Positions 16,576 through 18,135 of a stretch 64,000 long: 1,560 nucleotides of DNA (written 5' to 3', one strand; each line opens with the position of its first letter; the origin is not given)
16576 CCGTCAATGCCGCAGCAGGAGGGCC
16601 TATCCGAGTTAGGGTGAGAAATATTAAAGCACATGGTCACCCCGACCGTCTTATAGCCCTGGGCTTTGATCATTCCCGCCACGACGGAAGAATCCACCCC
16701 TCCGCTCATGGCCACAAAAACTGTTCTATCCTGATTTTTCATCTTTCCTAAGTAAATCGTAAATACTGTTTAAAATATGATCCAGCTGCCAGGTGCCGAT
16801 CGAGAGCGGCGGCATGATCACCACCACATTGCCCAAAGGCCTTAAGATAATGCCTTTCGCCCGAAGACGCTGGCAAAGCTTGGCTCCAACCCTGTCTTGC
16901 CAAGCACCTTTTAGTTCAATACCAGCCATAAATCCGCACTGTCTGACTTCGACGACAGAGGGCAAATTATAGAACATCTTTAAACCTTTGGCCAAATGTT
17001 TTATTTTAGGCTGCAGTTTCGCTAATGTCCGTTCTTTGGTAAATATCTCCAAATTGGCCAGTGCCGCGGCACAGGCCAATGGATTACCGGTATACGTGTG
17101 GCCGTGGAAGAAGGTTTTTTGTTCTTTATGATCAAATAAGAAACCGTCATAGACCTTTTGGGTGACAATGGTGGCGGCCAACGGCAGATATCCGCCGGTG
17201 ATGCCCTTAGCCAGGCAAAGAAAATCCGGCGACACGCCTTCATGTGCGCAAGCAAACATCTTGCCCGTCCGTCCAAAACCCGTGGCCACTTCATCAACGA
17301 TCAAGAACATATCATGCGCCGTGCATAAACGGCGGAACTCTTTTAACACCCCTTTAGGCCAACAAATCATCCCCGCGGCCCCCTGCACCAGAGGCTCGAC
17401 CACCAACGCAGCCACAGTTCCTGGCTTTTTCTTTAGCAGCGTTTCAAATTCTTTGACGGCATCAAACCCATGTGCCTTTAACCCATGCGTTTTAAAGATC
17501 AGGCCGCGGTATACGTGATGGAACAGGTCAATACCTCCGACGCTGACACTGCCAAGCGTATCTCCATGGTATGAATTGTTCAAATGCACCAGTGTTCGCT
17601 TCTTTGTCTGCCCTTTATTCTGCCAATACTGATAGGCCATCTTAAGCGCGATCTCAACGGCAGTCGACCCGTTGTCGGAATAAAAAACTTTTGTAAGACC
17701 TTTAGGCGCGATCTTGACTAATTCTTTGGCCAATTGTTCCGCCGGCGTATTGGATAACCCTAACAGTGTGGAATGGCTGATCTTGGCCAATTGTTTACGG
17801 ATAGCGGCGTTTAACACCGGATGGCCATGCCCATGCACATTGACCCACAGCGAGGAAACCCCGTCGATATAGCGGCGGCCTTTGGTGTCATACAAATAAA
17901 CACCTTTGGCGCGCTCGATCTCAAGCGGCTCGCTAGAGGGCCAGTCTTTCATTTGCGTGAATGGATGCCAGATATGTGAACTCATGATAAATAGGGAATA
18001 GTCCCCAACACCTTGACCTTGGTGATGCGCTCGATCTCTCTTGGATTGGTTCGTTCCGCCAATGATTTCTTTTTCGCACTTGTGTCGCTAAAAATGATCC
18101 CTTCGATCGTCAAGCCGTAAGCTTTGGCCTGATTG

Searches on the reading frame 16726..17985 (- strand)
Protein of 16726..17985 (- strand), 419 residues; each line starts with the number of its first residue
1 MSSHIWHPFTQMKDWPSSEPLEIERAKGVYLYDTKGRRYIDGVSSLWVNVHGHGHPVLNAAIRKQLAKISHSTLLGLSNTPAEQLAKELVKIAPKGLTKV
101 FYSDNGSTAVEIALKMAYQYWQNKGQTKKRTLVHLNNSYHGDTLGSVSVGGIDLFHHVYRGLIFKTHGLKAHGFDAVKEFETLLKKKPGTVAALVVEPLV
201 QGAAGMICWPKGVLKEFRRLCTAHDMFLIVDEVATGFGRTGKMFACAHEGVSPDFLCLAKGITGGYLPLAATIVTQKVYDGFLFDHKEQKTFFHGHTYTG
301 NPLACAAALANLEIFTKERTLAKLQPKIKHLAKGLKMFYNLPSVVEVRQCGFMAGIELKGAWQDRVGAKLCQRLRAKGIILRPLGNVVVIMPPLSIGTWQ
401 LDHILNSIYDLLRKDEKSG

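Call 78: search_protein_families(library=pfam, proteins=[window:16726-17985:-], max_evalue=0.0001)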
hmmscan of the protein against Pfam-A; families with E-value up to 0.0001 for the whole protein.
window:16726-17985:- (419 aa): 1 family
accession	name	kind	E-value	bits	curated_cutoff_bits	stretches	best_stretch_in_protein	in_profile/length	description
PF00202.27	Aminotran_3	-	3.5e-104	349.1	30.5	1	20-411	10-402/403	Aminotransferase class-III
